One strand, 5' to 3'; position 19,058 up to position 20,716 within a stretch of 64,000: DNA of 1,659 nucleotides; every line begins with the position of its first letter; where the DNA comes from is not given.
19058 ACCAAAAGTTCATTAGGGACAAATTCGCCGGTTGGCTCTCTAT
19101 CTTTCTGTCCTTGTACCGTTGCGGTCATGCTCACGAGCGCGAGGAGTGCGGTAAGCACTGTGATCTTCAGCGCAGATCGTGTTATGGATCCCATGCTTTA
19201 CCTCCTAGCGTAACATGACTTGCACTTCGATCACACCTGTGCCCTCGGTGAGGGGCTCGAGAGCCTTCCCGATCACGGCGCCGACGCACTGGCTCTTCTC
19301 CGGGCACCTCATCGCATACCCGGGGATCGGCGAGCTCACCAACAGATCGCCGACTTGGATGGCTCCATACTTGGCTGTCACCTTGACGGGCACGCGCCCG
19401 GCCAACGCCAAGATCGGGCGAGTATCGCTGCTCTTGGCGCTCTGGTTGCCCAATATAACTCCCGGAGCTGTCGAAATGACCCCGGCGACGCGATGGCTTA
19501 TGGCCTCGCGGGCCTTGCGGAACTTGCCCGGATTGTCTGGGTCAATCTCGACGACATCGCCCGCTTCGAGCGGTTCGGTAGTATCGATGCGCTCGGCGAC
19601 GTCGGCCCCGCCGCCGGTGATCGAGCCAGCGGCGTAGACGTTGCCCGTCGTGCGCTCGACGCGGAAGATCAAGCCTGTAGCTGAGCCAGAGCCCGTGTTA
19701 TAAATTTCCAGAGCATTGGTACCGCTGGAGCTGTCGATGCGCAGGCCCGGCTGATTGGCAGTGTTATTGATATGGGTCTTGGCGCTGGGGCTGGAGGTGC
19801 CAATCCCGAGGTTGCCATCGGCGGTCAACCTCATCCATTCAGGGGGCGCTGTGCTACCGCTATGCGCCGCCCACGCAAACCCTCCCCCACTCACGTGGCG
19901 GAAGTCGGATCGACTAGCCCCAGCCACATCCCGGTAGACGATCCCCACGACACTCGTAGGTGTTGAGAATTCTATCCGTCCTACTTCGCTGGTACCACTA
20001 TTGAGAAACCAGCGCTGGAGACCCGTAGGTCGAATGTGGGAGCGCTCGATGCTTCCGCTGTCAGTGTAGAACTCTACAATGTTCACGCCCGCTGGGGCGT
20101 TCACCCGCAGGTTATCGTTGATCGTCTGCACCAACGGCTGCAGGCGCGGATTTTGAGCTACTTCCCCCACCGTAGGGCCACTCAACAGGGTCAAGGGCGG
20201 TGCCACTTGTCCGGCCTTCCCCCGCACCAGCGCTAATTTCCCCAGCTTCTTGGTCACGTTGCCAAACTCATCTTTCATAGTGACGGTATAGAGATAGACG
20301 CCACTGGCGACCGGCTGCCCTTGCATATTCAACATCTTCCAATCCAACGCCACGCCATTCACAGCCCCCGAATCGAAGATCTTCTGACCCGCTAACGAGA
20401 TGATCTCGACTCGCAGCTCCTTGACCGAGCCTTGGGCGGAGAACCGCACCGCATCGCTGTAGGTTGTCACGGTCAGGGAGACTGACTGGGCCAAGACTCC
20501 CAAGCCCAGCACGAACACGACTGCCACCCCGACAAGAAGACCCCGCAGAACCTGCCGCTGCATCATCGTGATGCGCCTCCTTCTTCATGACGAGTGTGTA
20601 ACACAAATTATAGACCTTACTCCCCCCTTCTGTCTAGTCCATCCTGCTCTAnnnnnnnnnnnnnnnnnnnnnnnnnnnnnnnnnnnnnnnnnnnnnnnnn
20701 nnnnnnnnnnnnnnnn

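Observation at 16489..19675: Two adjacent secreted proteins (S8 subtilase and a beta-sandwich protein) share an unassigned ~150-aa C-terminal module, also conserved at DNA level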

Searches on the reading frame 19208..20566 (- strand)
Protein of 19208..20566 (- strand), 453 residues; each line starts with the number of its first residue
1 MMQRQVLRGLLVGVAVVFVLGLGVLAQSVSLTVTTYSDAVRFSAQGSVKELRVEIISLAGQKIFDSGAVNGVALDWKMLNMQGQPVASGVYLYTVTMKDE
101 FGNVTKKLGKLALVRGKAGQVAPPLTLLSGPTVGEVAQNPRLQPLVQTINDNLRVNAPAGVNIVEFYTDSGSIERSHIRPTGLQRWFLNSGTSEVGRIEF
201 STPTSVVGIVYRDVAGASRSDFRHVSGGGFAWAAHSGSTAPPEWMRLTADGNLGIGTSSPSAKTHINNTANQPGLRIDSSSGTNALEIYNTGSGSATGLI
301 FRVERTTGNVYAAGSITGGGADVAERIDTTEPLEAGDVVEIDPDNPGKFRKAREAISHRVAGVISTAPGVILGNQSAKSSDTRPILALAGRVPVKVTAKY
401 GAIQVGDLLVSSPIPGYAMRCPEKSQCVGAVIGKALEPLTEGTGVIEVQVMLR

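Call 4: search_protein_families(library=pfam, proteins=[window:19208-20566:-], max_evalue=1)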
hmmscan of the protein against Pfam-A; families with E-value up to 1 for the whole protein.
window:19208-20566:- (453 aa): 3 families
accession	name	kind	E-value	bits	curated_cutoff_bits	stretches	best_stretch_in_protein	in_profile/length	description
PF11962.13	Peptidase_G2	-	0.0008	19.3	25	1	292-377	18-102/228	Peptidase_G2, IMC autoproteolytic cleavage domain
PF13585.12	CHU_C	-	0.012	16.1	27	1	42-100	20-75/86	CHU_C Type IX secretion signal domain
PF13860.13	FlgD_ig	-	0.18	12.3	27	1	38-98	12-76/79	FlgD Ig-like domain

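Call 34: search_protein_families(library=ncbifam, proteins=[window:19208-20566:-], max_evalue=0.1)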
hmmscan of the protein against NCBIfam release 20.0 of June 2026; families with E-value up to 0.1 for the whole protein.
window:19208-20566:- (453 aa): 4 families
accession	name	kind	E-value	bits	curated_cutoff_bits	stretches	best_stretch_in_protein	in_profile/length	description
NF052228.1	T9SS_PorZ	equivalog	9.5e-06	24.3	260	1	46-108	692-753/757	type IX secretion system anionic LPS delivery protein PorZ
TIGR04183.1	Por_Secre_tail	domain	0.0019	18.1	23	1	47-107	20-68/72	T9SS type A sorting domain-containing protein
NF033707.1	T9SS_sortase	equivalog_domain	0.0033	15.1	420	1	50-113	1024-1094/1095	type IX secretion system sortase PorU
NF005176.1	PRK06655.1-1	equivalog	0.094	12.6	230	0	20-100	67-152/197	flagellar hook assembly protein FlgD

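Call 66: find_homologous_proteins(query=window:19208-20566:-, max_evalue=1e-10)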
Query window:19208-20566:- (453 aa): 1320 proteins with E <= 1e-10 among 8000 candidates; the best 120 are listed.
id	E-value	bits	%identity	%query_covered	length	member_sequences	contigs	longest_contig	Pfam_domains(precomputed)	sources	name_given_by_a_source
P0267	9.5e-292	985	100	100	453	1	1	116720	-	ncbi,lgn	-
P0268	1.5e-180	619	63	100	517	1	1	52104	-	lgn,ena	-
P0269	1.7e-168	579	65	100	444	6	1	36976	-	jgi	jgi:hypothetical protein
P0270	1.8e-168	579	65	100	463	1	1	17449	-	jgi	-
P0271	3.0e-168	578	66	100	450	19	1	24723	-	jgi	jgi:hypothetical protein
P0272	3.1e-168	578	66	100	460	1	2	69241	-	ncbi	-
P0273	7.2e-168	577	67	100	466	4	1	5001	-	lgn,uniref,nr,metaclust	uniref:FlgD Ig-like domain-containing protein n=2 Tax=Candidatus Bipolaricaulota TaxID=67810 RepID=H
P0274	9.7e-167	573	78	54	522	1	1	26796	-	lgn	-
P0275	1.2e-166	573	64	100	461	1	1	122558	-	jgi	jgi:hypothetical protein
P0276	3.7e-166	572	64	100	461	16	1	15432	-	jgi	jgi:hypothetical protein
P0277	4.1e-166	571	60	100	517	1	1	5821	-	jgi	-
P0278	1.1e-165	570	65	100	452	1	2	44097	-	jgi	jgi:hypothetical protein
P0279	4.8e-165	568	63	100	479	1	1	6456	-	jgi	jgi:hypothetical protein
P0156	1.2e-164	567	64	100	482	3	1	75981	-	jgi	jgi:hypothetical protein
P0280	3.4e-164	565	63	100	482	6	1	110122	-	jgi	jgi:hypothetical protein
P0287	7.3e-162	557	64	100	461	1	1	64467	PF11962.14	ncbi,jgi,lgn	-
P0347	1.3e-93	333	47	93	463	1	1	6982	PF11962.14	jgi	-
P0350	1.4e-88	316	45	93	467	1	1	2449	PF11962.14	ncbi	-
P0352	8.1e-87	310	45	100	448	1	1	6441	PF11962.14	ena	-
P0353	1.4e-86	309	42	100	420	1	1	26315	PF11962.14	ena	-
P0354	2.0e-86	309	44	93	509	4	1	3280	PF11962.14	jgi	-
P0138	3.0e-86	308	65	45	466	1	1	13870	PF11962.14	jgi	-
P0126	1.1e-69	254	64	45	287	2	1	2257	PF11962.14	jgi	-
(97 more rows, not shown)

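Call 67: find_encoding_contigs(protein=P0267, flank=3000, max_places=2)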
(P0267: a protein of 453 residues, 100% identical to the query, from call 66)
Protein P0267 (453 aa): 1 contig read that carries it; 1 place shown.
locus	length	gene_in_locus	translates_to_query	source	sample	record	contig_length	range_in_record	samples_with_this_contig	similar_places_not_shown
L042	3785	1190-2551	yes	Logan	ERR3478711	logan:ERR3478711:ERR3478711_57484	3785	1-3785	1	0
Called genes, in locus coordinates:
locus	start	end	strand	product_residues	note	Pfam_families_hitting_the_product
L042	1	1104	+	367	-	?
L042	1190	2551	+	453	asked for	-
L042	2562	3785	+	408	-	?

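Call 70: list_cluster_members(proteins=[window:19208-20566:-, window:16489-19194:-])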
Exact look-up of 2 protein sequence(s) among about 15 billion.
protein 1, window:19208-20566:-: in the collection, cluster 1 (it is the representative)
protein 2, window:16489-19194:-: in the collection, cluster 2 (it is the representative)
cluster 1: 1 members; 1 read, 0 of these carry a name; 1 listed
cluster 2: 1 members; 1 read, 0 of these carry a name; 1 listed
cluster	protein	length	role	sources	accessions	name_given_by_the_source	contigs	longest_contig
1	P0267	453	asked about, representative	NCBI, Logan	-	-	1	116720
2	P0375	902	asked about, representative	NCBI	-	-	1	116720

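Call 78: predict_structure(alignment_id=A3)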
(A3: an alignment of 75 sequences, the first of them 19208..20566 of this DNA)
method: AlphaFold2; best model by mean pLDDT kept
length: 453 residues; sequences in the alignment: 75
mean_pLDDT: 68.7   pTM: 0.30
mean pLDDT of the five models: 68.7, 68.6, 68.3, 66.8, 66.2
residues with pLDDT >= 90: 86; 70-90: 143; 50-70: 137; < 50: 87
segments of 3 or more residues with pLDDT < 50: 119-161, 316-324, 367-393, 448-453
pLDDT, mean of each block of 10 residues (from residue 1): 63 69 64 94 96 97 97 96 95 97 95 69 36 39 35 42 62 62 57 55 54 58 67 64 78 82 70 67 80 74 78 55 61 80 88 77 57 38 35 53 81 75 77 78 57 38
secondary structure, 60 per line:
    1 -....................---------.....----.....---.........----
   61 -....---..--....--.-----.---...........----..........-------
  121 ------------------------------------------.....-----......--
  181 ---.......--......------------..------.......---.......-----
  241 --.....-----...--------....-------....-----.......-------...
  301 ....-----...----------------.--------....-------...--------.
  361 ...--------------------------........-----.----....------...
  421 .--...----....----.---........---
elements in order: H2-21 E31-35 E40-44 E48-56 E62-65 E73-76 E89-99 E104-113 E163-167 E173-178 E184-190 E193-198 E219-225 E229-235 E243-247 E253-255 E264-267 E275-278 E284-290 E298-304 E310-312 E338-341 E349-351 E360-363 E390-397 E408-411 E418-421 E431-434 E443-450

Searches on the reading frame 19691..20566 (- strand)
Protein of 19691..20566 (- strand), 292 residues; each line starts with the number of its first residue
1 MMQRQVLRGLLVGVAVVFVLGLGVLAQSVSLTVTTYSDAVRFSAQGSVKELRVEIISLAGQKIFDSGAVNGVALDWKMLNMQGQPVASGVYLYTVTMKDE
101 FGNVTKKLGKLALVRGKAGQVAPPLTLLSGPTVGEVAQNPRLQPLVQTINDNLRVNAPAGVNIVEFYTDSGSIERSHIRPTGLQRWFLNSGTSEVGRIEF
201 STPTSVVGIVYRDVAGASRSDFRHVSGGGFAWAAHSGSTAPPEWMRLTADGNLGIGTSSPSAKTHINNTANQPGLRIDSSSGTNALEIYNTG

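Call 10: search_protein_families(library=pfam, proteins=[window:19691-20566:-], max_evalue=10)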
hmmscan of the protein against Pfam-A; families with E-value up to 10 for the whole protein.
window:19691-20566:- (292 aa): 2 families
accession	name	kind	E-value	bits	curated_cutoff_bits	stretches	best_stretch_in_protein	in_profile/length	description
PF13585.12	CHU_C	-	0.006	17.1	27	1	42-100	20-75/86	CHU_C Type IX secretion signal domain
PF13860.13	FlgD_ig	-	0.061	13.7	27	1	37-98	11-76/79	FlgD Ig-like domain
